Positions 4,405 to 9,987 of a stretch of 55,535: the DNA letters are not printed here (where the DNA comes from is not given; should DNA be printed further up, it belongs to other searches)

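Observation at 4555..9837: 1760-aa NACHT/STAND NTPase with an unassigned N-terminal domain: candidate novel NLR-like/Avs-like defence protein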

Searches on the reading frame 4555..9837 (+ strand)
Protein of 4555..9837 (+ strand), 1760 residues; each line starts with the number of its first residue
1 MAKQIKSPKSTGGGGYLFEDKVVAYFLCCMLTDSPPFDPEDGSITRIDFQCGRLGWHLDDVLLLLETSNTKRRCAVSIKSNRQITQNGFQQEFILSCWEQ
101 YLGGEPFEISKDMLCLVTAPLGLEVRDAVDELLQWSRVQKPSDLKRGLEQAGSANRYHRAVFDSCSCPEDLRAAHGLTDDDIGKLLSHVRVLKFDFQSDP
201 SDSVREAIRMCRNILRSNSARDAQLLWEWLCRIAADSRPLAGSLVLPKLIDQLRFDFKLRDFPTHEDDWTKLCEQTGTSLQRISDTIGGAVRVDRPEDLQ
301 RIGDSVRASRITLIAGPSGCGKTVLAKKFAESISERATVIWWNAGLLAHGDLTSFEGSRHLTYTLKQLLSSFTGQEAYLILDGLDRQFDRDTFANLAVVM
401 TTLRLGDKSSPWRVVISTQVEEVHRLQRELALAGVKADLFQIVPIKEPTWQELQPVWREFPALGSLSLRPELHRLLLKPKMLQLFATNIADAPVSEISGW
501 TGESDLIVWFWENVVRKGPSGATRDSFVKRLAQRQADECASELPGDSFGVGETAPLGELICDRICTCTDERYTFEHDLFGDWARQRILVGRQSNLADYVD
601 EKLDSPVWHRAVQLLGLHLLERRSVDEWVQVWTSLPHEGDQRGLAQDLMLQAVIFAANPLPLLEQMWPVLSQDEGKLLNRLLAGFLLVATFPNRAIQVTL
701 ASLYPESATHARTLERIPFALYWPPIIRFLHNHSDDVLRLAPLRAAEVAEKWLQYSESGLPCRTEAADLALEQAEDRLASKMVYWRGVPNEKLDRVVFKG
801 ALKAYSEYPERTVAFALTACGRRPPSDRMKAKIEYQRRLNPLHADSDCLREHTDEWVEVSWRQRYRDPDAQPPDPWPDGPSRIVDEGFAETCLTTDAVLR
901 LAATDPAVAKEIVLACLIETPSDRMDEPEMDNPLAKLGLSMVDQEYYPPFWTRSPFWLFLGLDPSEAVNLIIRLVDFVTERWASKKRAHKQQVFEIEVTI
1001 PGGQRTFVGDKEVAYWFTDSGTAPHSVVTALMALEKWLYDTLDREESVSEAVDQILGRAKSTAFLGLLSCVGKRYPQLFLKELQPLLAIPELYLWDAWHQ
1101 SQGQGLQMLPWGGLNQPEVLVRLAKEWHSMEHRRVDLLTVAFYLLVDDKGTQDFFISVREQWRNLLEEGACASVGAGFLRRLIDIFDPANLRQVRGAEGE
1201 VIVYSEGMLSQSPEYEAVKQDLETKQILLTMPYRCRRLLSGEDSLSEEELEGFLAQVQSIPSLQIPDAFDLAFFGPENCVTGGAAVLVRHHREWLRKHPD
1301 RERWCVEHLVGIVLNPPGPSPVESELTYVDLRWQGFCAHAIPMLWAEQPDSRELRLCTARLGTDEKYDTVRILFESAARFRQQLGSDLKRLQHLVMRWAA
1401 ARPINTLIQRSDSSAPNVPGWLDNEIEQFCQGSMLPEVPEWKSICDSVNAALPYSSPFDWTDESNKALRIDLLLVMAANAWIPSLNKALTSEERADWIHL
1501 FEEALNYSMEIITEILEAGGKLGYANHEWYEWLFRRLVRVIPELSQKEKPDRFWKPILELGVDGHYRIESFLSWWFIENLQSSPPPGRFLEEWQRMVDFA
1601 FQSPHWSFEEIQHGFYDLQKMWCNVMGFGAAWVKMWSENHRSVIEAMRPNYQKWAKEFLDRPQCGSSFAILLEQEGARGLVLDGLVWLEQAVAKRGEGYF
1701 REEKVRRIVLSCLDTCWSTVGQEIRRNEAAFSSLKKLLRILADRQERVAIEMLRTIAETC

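Call 4: search_protein_families(library=pfam, proteins=[window:4555-9837:+], max_evalue=1)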
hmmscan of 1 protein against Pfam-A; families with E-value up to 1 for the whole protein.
window:4555-9837:+ (1760 aa): 21 families
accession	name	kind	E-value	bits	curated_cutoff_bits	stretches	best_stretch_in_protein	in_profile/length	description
PF13191.12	AAA_16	-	1.3e-05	26.3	32.6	1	303-339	16-55/167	AAA ATPase domain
PF01637.24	ATPase_2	-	0.00015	22.1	33.2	1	293-377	2-90/225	ATPase domain predominantly from Archaea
PF24883.2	NPHP3_N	-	0.00035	21.2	24.8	1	305-336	18-49/164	Nephrocystin 3, N-terminal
PF00005.33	ABC_tran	-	0.00081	20.4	25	1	304-407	6-96/137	ABC transporter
PF13401.12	AAA_22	-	0.0014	19.4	27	1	309-368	5-57/130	AAA domain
PF05729.18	NACHT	-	0.003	17.8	26.7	1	310-335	1-26/167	NACHT domain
PF00004.35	AAA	-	0.0084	17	21.2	1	313-389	2-71/131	ATPase family associated with various cellular activities (AAA)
PF06745.19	ATPase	-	0.0098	15.7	26.6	1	306-330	16-40/231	KaiC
PF03215.21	Rad17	-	0.01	16.2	23.8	1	308-334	44-70/186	Rad17 P-loop domain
PF13173.12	AAA_14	-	0.011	16.1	27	1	309-382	2-69/129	AAA domain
PF13481.12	AAA_25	-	0.019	15.1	27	1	300-338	23-62/195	AAA domain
PF25199.1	nSTAND_NTPase5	-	0.031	14.5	34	1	304-346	36-80/145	Novel STAND NTPase 5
PF00910.28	RNA_helicase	-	0.036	15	21.5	1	313-341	2-30/105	RNA helicase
PF07728.20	AAA_5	-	0.048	14.1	22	1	313-340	3-31/139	AAA domain (dynein-related subfamily)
PF20720.3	nSTAND3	-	0.088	12.9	27.2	1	304-336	12-44/155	Novel STAND NTPase 3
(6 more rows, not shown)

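Call 5: search_protein_families(library=padloc, proteins=[window:4555-9837:+], max_evalue=1)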
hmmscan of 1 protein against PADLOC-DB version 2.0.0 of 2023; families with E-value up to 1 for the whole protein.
window:4555-9837:+ (1760 aa): 6 families
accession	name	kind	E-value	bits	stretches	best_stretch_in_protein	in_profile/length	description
PDLC02169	Avs4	-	4.6e-18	61.9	2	909-1102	729-925/1570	-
PDLC04700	PDC-M54A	-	2.8e-10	35.8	1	172-420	178-428/1657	-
PDLC04140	mad8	-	2e-06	25.6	1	289-337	7-55/314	mads_8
PDLC04547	PDC-M26A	-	0.0017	15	1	308-340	331-363/724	-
PDLC04787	PDC-S01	-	0.011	12.6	1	293-382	11-99/412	-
PDLC02196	IetA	-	0.068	10.6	1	306-333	119-146/374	-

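Call 6: search_protein_families(library=ncbifam, proteins=[window:4555-9837:+], max_evalue=1)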
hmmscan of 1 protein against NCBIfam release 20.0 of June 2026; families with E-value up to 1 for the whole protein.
window:4555-9837:+ (1760 aa): 12 families
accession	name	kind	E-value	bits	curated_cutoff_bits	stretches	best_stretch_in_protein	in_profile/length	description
NF041815.1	Avs4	equivalog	2.3e-23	81.5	1500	2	272-804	165-691/1579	AVAST type 4 anti-phage nuclease Avs4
NF007601.2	PRK10247.1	equivalog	0.023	14.2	292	1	299-338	17-56/204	iron efflux ABC transporter ATP-binding subunit FetA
TIGR03689.1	pup_AAA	equivalog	0.023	13.4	504.75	1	306-337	213-244/512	proteasome ATPase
NF005115.0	PRK06547.1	equivalog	0.039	13.3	173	1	309-333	15-39/172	hypothetical protein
NF006799.0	PRK09302.1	equivalog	0.05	12.1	408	1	308-330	30-52/515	circadian clock protein KaiC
NF008932.0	PRK12289.1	equivalog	0.051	12.6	483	1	297-337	168-207/363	small ribosomal subunit biogenesis GTPase RsgA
TIGR00602.1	rad24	subfamily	0.064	11.8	482.55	1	308-330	109-131/640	checkpoint protein rad24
TIGR01242.2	TIGR01242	subfamily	0.067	12.2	500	1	281-333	124-172/362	proteasome-activating nucleotidase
NF003069.1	PRK03992.1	subfamily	0.12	11.5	500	1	293-333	151-189/379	proteasome-activating nucleotidase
NF005944.0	PRK08005.1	equivalog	0.15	11.3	376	1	1473-1525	65-112/210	ribulose-phosphate 3 epimerase family protein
TIGR02928.1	TIGR02928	subfamily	0.27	10.1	181.3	1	306-337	38-68/366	orc1/cdc6 family replication initiation protein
NF001623.0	PRK00411.1-1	equivalog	0.3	9.8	311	1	307-337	56-86/411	ORC1-type DNA replication protein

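Call 12: find_homologous_proteins(query=window:4555-9834:+)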
Query window:4555-9834:+ (1760 aa): 97 proteins with E <= 0.001 among 8000 candidates.
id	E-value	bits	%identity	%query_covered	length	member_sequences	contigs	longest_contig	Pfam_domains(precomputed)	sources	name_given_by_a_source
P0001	0.0e+0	4116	100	100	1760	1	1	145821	PF13191.13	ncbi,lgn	-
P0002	0.0e+0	1494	47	84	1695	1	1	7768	PF13365.13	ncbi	-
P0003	0.0e+0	1422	39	100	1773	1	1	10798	PF13191.13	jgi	jgi:hypothetical protein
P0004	0.0e+0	1368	40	100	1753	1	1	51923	-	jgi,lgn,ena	-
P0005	0.0e+0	1367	39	100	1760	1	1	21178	-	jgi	jgi:hypothetical protein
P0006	0.0e+0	1342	39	100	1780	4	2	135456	-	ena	-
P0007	0.0e+0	1332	39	100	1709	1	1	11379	-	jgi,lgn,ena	-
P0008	0.0e+0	1305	38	100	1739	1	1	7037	-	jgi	-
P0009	0.0e+0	1303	38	100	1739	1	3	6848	-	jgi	jgi:hypothetical protein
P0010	0.0e+0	1278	37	100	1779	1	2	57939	PF05729.19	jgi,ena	-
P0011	0.0e+0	1205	37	100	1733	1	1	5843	-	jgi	jgi:hypothetical protein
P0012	0.0e+0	1192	36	100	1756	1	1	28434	PF01637.25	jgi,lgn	jgi:energy-coupling factor transporter ATP-binding protein EcfA2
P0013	0.0e+0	1192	37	100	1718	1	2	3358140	PF20720.4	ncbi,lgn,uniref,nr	ncbi:hypothetical protein [Candidatus Nitronereus thalassa]|uniref:AAA+ ATPase domain-containing pro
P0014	0.0e+0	1175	37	80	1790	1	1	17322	PF00005.34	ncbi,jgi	jgi:hypothetical protein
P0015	0.0e+0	1171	34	100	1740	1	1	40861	-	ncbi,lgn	ncbi:MAG: hypothetical protein AABO57_26450 [Acidobacteriota bacterium]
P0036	5.7e-253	861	33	99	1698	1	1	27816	-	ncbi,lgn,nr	ncbi:MAG: hypothetical protein M3546_11195 [Actinomycetota bacterium]|nr:hypothetical protein [Actin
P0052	1.6e-214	733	31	90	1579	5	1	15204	PF05729.19,PF00004.36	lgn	-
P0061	2.7e-198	680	27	99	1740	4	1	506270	-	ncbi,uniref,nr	ncbi:hypothetical protein KJK34_03380 [Flavobacterium sp. D11R37]|uniref:hypothetical protein n=1 Ta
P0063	2.8e-191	656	28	99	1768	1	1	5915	PF05729.19,PF20703.4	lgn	-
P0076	1.9e-52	196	26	28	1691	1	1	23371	PF05729.19,PF13401.13,PF20703.4,PF20720.4,PF13191.13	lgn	-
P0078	1.6e-33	133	24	35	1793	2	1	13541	PF05729.19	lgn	-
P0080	1.9e-28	116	24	33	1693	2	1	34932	PF20703.4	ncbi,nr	ncbi:MAG TPA: ATP-binding protein [Longimicrobiaceae bacterium]|nr:ATP-binding protein [Longimicrobi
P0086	8.3e-24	101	22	34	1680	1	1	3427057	-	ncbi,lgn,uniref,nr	ncbi:hypothetical protein AXE80_05810 [Wenyingzhuangia fucanilytica]|uniref:AAA+ ATPase domain-conta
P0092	1.5e-21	94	23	39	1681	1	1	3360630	PF20720.4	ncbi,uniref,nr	ncbi:ATP-binding protein [Tenacibaculum mesophilum]|uniref:ATP-binding protein n=1 Tax=Tenacibaculum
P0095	1.4e-7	47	22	39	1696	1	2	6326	PF05729.19,PF13191.13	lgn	-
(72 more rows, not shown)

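Call 23: find_encoding_contigs(protein=P0001, flank=10000, max_places=3)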
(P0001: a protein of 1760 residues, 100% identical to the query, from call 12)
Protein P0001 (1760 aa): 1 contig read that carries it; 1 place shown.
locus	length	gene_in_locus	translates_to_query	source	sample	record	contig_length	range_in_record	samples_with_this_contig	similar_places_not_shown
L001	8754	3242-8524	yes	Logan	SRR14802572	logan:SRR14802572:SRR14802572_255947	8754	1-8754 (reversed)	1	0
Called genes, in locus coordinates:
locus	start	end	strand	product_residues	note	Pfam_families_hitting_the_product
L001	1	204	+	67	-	?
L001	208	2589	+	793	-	PF01315:Ald_Xan_dh_C, PF02738:MoCoBD_1, PF20256:MoCoBD_2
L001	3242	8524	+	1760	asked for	PF13191:AAA_16 (faint)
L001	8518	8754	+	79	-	?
